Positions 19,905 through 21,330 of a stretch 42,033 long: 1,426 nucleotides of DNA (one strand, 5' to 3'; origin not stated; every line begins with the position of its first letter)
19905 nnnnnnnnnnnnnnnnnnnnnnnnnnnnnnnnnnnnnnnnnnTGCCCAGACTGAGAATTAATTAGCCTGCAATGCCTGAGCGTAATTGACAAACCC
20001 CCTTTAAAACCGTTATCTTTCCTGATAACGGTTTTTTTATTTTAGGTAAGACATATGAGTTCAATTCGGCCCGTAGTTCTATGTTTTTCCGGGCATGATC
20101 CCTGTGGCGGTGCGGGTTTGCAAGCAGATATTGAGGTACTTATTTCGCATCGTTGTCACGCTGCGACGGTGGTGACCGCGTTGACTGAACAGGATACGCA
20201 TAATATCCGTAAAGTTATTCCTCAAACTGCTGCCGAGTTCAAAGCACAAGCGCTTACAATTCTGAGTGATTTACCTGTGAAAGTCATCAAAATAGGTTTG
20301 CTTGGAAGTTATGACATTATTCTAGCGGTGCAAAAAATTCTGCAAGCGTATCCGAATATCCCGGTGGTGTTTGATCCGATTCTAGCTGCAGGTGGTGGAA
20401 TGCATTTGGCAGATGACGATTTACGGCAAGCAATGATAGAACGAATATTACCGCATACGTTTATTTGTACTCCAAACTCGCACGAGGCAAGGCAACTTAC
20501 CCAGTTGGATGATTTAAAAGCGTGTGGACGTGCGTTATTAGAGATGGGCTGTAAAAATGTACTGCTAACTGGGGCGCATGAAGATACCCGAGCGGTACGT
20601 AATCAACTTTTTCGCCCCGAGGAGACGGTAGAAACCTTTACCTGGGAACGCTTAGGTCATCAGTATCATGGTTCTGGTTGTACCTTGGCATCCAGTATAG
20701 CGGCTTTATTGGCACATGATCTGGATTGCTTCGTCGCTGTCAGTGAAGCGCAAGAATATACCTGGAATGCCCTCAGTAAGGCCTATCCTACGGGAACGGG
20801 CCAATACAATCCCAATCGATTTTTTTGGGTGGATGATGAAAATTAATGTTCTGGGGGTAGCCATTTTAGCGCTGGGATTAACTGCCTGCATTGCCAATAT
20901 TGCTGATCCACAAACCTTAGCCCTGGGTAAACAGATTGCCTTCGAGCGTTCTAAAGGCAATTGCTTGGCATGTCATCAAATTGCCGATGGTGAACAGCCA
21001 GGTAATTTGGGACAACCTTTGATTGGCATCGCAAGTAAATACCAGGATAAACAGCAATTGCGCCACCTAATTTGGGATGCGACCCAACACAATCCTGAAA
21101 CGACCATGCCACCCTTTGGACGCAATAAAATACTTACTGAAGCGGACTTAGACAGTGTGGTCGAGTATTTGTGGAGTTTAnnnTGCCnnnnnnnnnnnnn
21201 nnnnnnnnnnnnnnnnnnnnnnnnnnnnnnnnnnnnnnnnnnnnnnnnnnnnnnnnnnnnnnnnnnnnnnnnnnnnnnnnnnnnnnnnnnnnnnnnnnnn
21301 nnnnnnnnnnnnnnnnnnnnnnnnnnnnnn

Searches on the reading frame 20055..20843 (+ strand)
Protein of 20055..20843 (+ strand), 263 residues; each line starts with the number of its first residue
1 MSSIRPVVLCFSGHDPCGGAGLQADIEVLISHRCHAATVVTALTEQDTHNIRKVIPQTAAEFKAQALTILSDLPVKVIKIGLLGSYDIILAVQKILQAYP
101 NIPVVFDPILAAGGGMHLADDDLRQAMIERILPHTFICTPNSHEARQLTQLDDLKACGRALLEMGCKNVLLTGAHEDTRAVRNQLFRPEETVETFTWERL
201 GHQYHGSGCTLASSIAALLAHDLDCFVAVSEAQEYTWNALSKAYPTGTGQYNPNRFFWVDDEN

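Call 6: search_protein_families(library=pfam, proteins=[window:20055-20843:+], max_evalue=0.001)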
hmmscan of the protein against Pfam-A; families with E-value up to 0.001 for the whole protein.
window:20055-20843:+ (263 aa): 3 families
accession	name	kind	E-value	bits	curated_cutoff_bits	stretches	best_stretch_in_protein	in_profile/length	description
PF08543.17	Phos_pyr_kin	-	6.1e-67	226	27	1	15-251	1-243/246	Phosphomethylpyrimidine kinase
PF01256.23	Carb_kinase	-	5.5e-06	26.4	27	1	39-234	28-214/242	NAD(P)H-hydrate dehydratase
PF00294.29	PfkB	-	0.00035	20.4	25.8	1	123-182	170-236/302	pfkB family carbohydrate kinase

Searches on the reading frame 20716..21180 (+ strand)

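Call 6: search_protein_families(library=pfam, proteins=[window:20716-21180:+], max_evalue=0.001)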
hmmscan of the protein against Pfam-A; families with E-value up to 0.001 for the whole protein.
window:20716-21180:+ (155 aa): 2 families
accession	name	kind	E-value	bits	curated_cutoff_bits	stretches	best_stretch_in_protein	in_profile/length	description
PF00034.26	Cytochrom_C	-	3e-09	38.5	21.3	1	69-155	2-89/90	Cytochrome c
PF13442.11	Cytochrome_CBB3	-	4.2e-07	30.6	27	1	81-152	12-68/68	Cytochrome C oxidase, cbb3-type, subunit III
